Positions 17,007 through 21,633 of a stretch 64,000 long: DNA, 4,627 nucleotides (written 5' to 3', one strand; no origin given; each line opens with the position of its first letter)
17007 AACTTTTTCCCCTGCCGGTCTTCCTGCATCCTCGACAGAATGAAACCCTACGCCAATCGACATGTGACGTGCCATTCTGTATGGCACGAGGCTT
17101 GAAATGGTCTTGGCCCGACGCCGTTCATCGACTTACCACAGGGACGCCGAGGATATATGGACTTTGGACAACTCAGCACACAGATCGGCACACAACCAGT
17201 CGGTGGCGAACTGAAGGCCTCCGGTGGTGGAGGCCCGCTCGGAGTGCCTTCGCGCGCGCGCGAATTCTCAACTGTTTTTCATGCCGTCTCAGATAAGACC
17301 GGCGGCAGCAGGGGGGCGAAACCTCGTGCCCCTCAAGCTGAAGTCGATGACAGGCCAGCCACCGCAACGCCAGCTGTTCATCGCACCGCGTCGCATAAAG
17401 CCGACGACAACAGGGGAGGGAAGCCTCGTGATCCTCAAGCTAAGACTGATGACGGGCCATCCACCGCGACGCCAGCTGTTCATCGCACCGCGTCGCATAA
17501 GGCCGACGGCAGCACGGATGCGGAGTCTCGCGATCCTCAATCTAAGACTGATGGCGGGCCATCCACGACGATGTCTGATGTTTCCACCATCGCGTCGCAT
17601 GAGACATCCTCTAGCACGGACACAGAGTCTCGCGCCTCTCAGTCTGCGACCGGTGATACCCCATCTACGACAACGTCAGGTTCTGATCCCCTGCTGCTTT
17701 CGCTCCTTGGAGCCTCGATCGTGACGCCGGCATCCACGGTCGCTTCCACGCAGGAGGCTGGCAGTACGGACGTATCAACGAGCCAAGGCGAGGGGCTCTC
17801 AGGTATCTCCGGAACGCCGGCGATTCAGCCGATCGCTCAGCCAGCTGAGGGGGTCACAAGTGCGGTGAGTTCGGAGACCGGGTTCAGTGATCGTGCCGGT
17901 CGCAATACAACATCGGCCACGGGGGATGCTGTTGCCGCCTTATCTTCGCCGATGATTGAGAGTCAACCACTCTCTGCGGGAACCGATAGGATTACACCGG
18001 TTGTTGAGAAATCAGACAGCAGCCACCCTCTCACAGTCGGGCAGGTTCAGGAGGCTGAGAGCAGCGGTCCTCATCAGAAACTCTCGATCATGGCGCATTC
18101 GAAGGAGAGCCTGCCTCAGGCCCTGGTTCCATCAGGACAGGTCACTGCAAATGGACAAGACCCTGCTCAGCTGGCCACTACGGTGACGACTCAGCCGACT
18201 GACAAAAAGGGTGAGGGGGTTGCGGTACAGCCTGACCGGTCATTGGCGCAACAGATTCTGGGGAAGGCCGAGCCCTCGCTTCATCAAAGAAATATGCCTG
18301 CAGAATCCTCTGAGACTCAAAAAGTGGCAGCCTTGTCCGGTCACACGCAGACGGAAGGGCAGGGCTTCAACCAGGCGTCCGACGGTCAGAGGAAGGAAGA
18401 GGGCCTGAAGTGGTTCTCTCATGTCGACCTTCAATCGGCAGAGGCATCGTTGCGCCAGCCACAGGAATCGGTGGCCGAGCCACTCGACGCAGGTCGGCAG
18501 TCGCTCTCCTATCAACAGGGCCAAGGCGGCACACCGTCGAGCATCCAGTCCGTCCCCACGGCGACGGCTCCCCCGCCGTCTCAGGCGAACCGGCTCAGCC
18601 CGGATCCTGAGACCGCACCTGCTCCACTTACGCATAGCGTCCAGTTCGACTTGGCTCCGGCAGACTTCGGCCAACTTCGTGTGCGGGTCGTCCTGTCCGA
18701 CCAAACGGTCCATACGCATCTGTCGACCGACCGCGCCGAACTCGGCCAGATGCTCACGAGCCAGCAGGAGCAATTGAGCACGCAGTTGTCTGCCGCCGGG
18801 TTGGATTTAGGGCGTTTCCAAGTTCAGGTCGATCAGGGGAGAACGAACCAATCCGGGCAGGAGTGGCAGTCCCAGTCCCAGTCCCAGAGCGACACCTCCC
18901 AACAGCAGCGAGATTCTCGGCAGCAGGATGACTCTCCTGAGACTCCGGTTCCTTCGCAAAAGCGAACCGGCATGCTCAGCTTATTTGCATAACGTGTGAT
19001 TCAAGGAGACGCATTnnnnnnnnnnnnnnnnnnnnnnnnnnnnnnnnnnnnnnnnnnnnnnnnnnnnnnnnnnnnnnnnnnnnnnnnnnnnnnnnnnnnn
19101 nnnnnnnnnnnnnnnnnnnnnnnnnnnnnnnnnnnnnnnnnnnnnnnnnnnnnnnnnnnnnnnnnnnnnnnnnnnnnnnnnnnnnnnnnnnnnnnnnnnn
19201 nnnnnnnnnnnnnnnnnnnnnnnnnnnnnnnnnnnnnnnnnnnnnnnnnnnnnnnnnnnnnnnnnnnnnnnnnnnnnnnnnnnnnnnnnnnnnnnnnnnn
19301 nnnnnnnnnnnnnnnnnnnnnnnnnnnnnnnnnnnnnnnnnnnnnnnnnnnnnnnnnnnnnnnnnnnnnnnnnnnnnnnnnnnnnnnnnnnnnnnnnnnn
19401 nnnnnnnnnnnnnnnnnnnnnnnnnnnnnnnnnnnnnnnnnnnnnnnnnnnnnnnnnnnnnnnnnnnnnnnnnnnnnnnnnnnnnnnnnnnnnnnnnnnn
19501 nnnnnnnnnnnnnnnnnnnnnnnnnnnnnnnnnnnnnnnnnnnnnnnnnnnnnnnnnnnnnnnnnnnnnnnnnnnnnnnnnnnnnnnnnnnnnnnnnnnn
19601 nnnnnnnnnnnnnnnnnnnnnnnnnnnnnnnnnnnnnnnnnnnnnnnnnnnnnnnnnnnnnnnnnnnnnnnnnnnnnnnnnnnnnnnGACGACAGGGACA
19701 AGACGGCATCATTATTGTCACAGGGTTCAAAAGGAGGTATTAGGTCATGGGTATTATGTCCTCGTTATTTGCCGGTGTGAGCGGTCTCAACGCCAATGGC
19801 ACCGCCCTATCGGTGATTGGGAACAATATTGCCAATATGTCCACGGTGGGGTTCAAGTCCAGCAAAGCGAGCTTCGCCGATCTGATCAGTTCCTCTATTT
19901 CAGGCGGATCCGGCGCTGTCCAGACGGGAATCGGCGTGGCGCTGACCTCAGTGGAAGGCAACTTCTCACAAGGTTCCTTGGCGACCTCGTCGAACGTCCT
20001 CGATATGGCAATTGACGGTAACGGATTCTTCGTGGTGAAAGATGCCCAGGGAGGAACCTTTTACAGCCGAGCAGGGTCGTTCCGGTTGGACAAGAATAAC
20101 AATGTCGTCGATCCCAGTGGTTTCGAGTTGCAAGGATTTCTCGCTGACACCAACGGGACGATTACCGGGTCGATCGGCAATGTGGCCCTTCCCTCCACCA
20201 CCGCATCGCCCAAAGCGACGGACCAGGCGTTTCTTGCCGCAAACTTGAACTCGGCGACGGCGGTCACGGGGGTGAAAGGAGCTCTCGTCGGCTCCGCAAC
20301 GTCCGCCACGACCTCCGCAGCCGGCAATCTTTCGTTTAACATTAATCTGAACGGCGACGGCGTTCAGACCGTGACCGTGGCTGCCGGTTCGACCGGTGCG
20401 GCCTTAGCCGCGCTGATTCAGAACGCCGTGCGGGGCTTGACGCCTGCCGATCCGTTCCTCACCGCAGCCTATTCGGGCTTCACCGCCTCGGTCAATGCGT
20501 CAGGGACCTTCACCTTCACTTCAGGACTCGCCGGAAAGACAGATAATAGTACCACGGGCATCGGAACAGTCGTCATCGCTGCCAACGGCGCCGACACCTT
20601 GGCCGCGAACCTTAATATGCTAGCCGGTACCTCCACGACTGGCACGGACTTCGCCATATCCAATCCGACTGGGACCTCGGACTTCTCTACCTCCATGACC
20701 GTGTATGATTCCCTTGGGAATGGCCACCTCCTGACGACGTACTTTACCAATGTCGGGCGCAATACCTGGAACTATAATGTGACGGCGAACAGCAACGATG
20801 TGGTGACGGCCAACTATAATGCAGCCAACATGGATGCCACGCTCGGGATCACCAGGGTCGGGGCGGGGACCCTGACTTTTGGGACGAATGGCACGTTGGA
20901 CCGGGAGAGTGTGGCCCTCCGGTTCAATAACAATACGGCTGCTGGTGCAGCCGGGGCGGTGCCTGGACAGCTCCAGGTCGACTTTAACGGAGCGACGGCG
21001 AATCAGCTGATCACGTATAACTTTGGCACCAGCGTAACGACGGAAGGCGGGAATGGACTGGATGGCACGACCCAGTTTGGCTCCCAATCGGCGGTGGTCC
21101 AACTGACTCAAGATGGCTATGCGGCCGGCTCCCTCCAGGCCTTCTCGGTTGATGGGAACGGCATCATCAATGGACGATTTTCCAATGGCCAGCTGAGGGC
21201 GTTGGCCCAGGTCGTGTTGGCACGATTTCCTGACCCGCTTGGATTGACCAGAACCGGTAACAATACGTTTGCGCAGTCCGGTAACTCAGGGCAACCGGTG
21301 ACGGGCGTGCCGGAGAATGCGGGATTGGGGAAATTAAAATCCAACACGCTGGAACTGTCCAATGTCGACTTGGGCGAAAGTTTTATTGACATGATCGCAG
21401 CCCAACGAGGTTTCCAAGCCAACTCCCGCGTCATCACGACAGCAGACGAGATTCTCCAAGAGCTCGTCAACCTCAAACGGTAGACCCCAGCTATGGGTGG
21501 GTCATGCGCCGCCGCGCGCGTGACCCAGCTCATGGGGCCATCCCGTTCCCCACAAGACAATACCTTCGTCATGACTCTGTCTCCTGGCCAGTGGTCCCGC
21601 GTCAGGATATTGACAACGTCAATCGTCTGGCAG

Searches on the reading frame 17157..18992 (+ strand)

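Call 79: search_protein_families(library=pfam, proteins=[window:17157-18992:+], max_evalue=0.00001)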
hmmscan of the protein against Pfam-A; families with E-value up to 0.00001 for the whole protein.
window:17157-18992:+ (611 aa): 1 family
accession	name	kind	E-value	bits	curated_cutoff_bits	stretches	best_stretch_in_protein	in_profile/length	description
PF02120.21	Flg_hook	-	4.1e-13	49.4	29.8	1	493-564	13-84/85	Flagellar hook-length control protein FliK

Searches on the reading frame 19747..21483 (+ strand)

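Call 79: search_protein_families(library=pfam, proteins=[window:19747-21483:+], max_evalue=0.00001)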
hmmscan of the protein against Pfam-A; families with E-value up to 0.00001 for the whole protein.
window:19747-21483:+ (578 aa): 4 families
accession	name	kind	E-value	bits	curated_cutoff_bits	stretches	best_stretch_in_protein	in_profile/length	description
PF07559.19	FlgE_D2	-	1.2e-20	74.9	22.7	1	296-458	6-142/142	Flagellar basal body protein FlaE D2 domain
PF06429.18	Flg_bbr_C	-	9e-16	57.6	23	1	532-576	2-46/46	Flagellar basal body rod FlgEFG protein C-terminal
PF22692.1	LlgE_F_G_D1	-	9.4e-14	51.8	27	1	88-150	1-49/64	Flagellar hook protein FlgE/F/G D1 domain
PF00460.25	Flg_bb_rod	-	4.1e-09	36.7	20.7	1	10-37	4-31/31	Flagella basal body rod protein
